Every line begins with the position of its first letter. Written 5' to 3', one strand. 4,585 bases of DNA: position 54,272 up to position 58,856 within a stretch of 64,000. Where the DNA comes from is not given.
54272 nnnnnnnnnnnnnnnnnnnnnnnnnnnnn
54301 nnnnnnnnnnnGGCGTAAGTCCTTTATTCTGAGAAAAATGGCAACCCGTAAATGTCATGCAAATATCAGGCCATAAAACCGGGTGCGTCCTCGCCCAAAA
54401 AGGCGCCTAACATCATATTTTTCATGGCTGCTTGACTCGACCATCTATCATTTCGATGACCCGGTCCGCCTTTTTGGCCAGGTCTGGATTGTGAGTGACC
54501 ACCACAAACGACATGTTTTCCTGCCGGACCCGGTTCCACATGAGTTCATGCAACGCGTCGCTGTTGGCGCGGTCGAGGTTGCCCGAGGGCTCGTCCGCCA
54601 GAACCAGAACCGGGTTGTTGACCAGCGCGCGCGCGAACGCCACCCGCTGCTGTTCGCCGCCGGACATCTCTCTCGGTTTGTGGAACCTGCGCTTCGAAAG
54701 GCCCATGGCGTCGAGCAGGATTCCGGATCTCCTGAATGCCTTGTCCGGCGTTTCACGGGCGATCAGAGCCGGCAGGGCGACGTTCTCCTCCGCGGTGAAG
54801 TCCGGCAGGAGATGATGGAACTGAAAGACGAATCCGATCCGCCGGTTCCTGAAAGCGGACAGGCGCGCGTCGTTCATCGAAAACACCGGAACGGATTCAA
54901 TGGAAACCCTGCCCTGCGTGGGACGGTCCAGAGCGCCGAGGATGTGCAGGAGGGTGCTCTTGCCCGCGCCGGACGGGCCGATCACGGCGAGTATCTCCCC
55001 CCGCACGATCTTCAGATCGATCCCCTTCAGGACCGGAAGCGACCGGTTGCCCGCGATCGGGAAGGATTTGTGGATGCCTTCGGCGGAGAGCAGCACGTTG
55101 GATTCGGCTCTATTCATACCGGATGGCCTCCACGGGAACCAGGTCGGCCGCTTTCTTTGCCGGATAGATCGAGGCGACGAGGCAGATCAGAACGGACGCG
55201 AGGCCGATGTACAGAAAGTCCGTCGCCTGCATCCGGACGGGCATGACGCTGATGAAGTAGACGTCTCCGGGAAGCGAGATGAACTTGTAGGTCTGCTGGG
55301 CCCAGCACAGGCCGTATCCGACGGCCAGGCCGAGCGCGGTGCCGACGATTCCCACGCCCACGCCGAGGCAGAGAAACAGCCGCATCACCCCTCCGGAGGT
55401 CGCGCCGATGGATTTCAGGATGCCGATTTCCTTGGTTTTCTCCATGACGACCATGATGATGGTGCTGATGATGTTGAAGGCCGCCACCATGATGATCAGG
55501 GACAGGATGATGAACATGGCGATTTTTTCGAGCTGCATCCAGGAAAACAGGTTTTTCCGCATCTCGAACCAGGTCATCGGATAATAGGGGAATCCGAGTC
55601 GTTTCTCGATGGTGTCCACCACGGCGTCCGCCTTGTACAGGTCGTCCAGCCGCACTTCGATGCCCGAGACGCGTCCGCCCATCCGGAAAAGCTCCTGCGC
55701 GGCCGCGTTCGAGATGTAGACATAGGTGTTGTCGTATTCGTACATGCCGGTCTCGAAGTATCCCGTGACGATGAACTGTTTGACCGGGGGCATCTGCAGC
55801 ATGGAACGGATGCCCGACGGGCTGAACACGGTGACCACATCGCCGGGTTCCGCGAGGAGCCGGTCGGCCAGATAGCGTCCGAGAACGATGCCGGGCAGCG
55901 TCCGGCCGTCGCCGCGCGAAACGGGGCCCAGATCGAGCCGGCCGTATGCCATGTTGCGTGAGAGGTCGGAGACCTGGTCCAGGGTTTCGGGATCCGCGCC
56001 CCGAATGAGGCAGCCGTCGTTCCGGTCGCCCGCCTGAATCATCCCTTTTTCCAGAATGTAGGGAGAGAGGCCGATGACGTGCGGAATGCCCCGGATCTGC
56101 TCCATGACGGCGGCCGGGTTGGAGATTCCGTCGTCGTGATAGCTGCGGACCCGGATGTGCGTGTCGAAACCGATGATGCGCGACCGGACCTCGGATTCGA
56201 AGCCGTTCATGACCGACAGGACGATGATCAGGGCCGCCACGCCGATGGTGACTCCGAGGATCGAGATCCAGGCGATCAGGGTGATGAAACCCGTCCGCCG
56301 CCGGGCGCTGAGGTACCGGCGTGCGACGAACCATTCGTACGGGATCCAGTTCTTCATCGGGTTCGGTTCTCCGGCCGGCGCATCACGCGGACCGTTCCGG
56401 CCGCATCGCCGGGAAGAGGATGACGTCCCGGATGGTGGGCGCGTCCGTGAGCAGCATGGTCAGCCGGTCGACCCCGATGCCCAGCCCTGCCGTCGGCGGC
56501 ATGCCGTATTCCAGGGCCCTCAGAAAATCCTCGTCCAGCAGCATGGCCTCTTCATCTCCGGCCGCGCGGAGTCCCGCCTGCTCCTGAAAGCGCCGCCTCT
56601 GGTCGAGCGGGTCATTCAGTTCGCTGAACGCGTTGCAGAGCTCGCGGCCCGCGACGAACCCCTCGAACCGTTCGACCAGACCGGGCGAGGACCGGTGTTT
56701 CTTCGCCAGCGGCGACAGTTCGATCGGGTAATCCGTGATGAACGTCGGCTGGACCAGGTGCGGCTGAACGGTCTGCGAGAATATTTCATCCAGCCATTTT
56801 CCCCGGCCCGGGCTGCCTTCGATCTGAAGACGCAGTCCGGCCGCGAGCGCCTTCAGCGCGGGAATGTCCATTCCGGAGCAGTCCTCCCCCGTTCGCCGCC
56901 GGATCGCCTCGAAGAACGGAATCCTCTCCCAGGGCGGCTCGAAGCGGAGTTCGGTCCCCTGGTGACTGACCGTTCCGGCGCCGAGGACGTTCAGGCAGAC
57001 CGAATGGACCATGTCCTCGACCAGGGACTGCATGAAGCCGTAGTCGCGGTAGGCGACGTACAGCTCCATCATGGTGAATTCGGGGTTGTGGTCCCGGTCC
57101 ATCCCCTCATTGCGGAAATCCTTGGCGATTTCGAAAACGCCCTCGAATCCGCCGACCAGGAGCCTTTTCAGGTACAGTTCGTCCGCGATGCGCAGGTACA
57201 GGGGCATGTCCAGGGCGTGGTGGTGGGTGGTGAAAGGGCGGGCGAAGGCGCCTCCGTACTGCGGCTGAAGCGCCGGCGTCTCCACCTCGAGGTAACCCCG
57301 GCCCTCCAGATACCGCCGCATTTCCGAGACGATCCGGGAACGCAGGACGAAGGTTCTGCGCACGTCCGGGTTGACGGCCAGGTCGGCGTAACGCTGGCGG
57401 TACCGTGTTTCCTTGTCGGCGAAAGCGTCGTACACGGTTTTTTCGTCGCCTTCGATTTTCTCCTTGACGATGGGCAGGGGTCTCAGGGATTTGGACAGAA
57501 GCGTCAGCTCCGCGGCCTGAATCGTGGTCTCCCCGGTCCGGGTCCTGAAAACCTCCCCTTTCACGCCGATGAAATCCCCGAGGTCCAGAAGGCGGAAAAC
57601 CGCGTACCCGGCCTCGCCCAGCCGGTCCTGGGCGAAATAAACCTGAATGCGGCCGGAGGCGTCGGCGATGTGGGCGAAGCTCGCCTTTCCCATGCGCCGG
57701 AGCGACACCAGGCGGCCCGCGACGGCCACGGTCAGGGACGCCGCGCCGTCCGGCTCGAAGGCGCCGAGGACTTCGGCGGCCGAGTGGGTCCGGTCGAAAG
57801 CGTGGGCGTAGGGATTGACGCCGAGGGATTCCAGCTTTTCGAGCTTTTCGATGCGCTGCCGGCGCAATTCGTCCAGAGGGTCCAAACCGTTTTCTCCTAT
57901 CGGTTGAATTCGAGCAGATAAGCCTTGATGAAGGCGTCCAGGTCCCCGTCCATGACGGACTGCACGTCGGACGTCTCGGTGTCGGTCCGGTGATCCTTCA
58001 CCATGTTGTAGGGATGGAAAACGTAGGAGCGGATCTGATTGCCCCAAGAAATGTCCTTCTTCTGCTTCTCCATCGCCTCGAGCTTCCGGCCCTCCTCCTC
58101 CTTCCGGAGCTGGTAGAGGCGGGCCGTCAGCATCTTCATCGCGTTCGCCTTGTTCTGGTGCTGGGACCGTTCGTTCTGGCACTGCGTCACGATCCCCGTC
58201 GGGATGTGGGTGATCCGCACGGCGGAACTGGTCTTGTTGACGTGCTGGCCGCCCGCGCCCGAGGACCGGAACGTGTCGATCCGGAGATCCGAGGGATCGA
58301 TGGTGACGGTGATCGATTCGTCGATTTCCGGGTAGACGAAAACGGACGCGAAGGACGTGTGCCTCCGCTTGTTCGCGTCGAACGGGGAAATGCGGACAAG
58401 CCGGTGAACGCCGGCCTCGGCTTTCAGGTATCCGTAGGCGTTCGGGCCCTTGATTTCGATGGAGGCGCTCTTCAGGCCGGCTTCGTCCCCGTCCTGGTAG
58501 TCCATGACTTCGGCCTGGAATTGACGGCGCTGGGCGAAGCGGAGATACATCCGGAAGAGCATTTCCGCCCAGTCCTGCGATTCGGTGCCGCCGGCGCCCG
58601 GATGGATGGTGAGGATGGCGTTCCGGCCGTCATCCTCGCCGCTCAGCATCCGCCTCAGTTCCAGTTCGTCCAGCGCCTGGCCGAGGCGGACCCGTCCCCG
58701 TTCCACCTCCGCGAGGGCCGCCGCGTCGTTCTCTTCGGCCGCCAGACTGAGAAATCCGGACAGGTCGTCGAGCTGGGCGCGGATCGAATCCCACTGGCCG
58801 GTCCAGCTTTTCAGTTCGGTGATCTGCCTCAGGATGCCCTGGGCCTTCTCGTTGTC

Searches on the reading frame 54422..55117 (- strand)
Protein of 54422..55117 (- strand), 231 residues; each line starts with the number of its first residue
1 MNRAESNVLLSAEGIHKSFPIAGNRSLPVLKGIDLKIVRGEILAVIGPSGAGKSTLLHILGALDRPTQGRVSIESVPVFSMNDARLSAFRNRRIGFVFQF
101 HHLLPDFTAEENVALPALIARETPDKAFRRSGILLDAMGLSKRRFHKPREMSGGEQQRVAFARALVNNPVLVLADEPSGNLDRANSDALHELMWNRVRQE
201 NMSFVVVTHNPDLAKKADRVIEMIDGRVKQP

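Call 26: search_protein_families(library=pfam, proteins=[window:54422-55117:-], max_evalue=0.00001)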
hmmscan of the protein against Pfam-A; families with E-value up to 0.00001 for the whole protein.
window:54422-55117:- (231 aa): 2 families
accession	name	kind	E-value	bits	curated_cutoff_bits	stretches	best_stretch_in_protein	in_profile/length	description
PF00005.33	ABC_tran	-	1.2e-31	110.6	25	1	30-178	1-136/137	ABC transporter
PF02463.25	SMC_N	-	2.6e-07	30.8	40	0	148-224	134-212/220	RecF/RecN/SMC N terminal domain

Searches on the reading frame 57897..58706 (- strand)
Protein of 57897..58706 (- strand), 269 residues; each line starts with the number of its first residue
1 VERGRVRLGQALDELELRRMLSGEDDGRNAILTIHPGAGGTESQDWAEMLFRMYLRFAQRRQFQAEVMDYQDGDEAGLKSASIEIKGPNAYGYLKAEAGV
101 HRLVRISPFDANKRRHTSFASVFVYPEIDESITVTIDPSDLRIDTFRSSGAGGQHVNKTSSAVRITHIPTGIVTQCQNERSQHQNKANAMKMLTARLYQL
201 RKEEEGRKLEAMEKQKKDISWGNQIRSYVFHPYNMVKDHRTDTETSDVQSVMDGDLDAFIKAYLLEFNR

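Call 26: search_protein_families(library=pfam, proteins=[window:57897-58706:-], max_evalue=0.00001)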
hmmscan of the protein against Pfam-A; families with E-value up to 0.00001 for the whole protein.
window:57897-58706:- (269 aa): 2 families
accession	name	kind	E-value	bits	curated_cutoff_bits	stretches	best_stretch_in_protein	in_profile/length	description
PF03462.23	PCRF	-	2e-48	165.2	24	1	8-122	76-194/194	PCRF domain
PF00472.26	RF-1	-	3.9e-47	159.4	35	1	131-240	2-116/116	RF-1 domain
